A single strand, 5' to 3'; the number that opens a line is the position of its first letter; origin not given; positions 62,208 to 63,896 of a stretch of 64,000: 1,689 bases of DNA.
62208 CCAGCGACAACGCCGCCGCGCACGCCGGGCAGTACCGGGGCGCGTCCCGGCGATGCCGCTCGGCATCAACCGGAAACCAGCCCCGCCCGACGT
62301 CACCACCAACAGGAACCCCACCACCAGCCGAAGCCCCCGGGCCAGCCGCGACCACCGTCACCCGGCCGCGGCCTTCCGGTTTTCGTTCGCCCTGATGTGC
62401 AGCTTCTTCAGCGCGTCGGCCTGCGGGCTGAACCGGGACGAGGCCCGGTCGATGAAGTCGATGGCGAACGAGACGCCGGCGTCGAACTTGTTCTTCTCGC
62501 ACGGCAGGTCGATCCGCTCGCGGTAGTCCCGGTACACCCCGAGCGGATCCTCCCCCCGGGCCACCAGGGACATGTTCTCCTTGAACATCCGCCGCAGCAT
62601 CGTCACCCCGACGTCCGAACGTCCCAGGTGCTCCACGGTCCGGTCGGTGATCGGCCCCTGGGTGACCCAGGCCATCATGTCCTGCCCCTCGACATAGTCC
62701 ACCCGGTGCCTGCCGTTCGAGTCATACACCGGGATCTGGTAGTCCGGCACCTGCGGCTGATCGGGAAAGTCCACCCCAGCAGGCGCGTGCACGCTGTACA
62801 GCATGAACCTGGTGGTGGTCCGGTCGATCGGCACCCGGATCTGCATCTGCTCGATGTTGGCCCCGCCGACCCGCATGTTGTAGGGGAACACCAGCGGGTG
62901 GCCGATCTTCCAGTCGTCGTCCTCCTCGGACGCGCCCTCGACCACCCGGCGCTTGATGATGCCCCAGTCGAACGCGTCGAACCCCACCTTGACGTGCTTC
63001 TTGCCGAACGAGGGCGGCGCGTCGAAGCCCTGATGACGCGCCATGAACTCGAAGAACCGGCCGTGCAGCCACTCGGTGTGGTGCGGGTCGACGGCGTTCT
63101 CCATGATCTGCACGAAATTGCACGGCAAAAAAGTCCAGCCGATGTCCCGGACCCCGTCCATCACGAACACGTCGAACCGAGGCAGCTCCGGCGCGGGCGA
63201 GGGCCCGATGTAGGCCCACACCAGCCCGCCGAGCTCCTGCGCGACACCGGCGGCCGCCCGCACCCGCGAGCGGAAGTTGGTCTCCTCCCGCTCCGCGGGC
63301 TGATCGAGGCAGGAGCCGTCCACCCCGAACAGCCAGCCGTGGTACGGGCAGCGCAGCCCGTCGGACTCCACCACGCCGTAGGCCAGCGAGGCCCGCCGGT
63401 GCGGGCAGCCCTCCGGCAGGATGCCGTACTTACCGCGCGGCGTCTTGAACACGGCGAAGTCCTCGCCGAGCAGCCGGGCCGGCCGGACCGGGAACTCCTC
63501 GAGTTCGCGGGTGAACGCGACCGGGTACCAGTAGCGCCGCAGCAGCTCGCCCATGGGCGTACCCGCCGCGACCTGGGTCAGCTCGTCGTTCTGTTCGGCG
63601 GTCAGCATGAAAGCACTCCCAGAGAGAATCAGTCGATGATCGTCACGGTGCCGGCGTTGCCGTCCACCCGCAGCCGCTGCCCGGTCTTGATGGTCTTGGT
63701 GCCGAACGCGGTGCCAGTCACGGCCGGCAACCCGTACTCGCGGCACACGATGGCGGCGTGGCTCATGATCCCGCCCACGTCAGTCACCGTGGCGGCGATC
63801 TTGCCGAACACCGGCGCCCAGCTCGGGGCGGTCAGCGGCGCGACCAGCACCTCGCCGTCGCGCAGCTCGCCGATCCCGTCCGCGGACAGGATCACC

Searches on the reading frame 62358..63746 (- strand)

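Call 91: search_protein_families(library=pfam, proteins=[window:62358-63746:-], max_evalue=0.01)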
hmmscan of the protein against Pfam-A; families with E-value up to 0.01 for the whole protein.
window:62358-63746:- (462 aa): 3 families
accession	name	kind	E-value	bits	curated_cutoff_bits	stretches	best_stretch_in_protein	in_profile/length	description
PF00355.32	Rieske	-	1.3e-17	64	20.3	1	73-154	2-83/88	Rieske [2Fe-2S] domain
PF19301.5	LigXa_C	-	1.2e-11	44.8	27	1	353-405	207-259/304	LigXa C-terminal domain like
PF19112.6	VanA_C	-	0.0013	19.3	23.5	0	209-257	3-55/193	Vanillate O-demethylase oxygenase C-terminal domain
